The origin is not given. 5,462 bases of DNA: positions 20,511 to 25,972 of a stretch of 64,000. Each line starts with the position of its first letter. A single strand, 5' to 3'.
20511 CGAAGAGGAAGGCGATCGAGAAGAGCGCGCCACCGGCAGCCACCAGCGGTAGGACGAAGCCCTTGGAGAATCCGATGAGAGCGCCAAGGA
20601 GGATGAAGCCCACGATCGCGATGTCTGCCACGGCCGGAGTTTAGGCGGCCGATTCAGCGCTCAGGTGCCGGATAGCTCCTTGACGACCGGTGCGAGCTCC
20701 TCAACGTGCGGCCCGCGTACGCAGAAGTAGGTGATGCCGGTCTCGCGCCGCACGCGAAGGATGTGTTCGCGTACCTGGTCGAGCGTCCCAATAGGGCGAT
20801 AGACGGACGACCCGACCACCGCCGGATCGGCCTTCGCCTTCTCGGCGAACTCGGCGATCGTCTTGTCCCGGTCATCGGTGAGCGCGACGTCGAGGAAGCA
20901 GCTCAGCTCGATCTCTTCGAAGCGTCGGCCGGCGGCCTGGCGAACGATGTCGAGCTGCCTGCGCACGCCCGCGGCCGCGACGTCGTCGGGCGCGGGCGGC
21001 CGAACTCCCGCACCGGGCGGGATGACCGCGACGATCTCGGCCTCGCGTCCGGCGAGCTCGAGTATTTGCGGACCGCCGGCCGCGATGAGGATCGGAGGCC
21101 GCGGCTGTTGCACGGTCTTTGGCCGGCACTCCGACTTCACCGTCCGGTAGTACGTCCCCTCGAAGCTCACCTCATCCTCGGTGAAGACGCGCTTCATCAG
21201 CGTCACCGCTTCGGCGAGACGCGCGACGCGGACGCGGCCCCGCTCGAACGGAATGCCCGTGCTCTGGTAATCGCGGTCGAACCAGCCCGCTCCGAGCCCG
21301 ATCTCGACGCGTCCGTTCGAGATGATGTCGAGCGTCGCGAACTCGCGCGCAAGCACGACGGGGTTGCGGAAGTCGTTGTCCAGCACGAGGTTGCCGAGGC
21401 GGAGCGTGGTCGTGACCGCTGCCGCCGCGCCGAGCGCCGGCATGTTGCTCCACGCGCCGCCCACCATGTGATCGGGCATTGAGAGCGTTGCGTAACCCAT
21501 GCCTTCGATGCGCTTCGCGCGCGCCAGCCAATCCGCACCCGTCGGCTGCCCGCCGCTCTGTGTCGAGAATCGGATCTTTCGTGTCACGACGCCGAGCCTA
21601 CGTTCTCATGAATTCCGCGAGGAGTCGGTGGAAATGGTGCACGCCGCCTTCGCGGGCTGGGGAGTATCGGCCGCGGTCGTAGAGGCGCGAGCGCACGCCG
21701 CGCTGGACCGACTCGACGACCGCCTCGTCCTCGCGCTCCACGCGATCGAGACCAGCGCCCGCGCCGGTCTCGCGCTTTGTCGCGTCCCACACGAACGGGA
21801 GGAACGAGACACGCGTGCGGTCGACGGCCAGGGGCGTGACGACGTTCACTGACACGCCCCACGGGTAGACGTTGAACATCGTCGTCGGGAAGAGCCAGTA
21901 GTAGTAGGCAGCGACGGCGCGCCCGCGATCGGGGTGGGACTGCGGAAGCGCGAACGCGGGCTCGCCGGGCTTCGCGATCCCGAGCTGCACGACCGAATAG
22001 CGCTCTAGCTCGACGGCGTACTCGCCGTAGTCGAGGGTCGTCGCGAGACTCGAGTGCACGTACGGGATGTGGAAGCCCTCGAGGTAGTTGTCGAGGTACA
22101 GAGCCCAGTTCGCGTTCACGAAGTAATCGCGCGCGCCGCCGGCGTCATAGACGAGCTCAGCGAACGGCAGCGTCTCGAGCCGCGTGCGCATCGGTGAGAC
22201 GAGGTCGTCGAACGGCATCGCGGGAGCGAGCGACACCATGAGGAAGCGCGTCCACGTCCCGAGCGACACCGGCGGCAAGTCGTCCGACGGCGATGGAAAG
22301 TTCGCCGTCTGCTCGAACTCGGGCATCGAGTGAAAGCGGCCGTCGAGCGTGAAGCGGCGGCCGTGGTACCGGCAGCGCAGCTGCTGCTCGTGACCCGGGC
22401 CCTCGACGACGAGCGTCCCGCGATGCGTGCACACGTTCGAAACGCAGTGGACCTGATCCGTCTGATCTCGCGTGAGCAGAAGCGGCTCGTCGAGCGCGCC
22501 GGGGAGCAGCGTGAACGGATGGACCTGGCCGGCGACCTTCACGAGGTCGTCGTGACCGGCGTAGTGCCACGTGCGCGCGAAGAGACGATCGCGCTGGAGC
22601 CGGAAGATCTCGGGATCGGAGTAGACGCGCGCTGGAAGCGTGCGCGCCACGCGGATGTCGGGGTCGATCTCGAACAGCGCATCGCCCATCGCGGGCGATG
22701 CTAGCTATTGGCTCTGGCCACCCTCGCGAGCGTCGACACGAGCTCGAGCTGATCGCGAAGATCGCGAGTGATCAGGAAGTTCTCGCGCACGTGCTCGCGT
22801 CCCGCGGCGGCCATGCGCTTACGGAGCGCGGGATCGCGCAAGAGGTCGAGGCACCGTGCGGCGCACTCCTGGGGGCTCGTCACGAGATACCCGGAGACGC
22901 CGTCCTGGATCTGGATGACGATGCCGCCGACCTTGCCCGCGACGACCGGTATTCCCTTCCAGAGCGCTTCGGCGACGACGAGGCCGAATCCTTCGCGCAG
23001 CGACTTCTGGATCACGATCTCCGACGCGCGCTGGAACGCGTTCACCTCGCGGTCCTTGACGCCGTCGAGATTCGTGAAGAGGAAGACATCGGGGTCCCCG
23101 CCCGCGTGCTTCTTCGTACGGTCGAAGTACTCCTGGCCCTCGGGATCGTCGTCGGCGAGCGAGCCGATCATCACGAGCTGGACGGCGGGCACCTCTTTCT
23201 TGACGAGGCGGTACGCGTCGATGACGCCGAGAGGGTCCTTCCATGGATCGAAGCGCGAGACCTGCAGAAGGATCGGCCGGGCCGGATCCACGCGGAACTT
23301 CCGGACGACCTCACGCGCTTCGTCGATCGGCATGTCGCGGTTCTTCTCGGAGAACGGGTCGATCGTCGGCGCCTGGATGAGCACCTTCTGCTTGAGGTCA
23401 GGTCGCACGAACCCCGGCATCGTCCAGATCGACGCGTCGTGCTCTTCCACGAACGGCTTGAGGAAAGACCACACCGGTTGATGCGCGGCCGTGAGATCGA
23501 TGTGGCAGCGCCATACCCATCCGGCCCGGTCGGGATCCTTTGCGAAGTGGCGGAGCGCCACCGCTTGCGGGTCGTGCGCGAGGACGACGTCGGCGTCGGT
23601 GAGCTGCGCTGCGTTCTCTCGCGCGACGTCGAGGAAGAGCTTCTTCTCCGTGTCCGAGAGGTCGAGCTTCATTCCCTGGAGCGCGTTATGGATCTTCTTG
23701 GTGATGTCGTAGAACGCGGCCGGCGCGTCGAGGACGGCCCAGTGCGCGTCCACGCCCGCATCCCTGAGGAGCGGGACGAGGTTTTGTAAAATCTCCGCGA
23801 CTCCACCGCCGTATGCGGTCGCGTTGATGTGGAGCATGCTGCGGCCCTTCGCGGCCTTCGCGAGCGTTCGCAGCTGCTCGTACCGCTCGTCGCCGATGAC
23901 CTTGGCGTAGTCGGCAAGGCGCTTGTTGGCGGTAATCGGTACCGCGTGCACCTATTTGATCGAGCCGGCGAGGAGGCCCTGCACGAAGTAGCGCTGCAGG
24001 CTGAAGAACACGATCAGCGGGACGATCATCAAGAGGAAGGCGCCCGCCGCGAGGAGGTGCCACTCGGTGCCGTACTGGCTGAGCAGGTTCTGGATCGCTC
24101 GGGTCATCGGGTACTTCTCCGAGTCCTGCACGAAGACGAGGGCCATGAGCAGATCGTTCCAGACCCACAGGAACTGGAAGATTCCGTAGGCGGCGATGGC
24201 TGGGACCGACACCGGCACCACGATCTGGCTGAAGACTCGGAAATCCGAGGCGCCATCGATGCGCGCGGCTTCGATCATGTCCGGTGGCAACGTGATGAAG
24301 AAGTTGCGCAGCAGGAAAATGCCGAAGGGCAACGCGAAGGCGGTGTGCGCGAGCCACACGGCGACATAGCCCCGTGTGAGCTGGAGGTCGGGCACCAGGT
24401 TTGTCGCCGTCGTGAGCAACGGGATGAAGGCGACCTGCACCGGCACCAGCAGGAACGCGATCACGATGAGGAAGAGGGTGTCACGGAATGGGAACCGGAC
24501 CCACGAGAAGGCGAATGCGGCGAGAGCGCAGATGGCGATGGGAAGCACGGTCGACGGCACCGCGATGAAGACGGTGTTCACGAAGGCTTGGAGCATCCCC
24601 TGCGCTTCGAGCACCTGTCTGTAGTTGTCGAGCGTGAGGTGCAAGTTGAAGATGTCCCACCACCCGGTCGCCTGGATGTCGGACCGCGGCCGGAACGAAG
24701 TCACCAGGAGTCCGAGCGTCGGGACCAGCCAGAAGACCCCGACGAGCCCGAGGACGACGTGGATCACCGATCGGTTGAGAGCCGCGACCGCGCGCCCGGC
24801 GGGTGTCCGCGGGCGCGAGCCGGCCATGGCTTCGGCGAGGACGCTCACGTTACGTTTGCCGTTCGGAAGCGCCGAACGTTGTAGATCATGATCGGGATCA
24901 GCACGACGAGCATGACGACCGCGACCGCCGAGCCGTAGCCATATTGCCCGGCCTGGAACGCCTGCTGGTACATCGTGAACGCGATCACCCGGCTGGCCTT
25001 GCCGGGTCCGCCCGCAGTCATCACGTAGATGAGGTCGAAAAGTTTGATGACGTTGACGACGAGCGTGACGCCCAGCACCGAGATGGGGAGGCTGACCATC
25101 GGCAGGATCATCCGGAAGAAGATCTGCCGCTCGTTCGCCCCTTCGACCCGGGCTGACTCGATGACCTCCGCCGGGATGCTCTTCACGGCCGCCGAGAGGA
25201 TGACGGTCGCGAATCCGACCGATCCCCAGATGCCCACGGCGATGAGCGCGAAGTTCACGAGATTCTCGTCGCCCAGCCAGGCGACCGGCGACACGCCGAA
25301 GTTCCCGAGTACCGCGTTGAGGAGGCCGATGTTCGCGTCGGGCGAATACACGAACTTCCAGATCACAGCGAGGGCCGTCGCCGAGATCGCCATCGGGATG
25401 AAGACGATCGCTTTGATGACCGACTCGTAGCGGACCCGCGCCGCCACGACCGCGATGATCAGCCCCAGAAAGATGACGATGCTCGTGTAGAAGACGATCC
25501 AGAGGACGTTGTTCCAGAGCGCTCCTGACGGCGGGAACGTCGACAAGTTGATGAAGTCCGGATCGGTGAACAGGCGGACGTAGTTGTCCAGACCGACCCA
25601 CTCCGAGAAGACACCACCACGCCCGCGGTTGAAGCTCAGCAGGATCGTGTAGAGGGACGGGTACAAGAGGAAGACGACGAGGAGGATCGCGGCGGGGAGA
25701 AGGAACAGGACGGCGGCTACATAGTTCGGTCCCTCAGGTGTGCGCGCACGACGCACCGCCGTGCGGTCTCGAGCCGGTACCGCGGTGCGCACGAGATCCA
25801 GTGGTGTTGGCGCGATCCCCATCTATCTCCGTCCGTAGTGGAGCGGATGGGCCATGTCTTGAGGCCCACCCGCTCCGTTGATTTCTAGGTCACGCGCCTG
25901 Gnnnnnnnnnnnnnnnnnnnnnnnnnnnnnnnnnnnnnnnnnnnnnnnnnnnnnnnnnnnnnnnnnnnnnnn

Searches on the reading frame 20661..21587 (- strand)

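Call 58: search_protein_families(library=pfam, proteins=[window:20661-21587:-], max_evalue=0.001)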
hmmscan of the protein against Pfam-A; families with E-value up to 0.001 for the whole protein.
window:20661-21587:- (308 aa): 1 family
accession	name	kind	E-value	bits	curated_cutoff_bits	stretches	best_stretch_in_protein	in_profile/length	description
PF00296.26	Bac_luciferase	-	4.8e-42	144.9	27.9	1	11-248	15-242/314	Luciferase-like monooxygenase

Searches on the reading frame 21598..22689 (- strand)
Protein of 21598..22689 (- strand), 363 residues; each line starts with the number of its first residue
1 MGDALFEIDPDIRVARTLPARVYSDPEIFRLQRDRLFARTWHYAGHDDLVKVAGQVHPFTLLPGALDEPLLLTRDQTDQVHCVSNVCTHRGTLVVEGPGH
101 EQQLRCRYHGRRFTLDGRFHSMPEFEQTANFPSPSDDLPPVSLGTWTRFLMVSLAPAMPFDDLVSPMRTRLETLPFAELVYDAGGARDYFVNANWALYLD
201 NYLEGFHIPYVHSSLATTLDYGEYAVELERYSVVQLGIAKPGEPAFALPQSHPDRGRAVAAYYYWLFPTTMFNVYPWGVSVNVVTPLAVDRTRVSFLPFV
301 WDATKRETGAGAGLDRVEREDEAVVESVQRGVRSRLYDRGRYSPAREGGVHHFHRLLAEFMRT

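Call 58: search_protein_families(library=pfam, proteins=[window:21598-22689:-], max_evalue=0.001)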
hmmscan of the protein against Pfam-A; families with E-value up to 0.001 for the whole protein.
window:21598-22689:- (363 aa): 3 families
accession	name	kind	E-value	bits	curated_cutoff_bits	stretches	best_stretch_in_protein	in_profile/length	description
PF00848.25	Ring_hydroxyl_A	-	1.5e-27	97.3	24.9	1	184-362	7-207/208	Ring hydroxylating alpha subunit (catalytic domain)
PF00355.32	Rieske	-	3e-15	56.3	20.3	1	41-132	2-88/88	Rieske [2Fe-2S] domain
PF19112.6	VanA_C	-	0.00028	21.5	23.5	1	191-359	1-189/193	Vanillate O-demethylase oxygenase C-terminal domain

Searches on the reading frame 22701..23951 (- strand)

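Call 58: search_protein_families(library=pfam, proteins=[window:22701-23951:-], max_evalue=0.001)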
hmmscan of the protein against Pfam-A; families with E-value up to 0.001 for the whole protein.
window:22701-23951:- (416 aa): 5 families
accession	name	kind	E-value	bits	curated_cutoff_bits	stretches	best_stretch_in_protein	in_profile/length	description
PF21269.3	TreT_GT1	-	1.2e-50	171.4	27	1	41-182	1-143/144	Trehalose synthase, N-terminal domain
PF00534.26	Glycos_transf_1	-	2.8e-27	95.8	26.4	1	217-386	7-171/172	Glycosyl transferases group 1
PF13692.12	Glyco_trans_1_4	-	9.7e-18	65.2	27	1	225-373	1-142/142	Glycosyl transferases group 1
PF20706.3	GT4-conflict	-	2e-08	34.1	26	1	231-354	203-326/385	Family 4 Glycosyltransferase in conflict systems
PF13524.12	Glyco_trans_1_2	-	1.1e-05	25.9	25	1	295-394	32-135/144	Glycosyl transferase-like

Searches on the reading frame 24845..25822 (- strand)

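Call 58: search_protein_families(library=pfam, proteins=[window:24845-25822:-], max_evalue=0.001)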
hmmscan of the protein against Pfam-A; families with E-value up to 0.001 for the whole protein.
window:24845-25822:- (325 aa): 1 family
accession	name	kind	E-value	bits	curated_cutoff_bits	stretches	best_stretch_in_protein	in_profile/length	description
PF00528.27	BPD_transp_1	-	8.8e-17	61.9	26.4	1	117-312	2-172/184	Binding-protein-dependent transport system inner membrane component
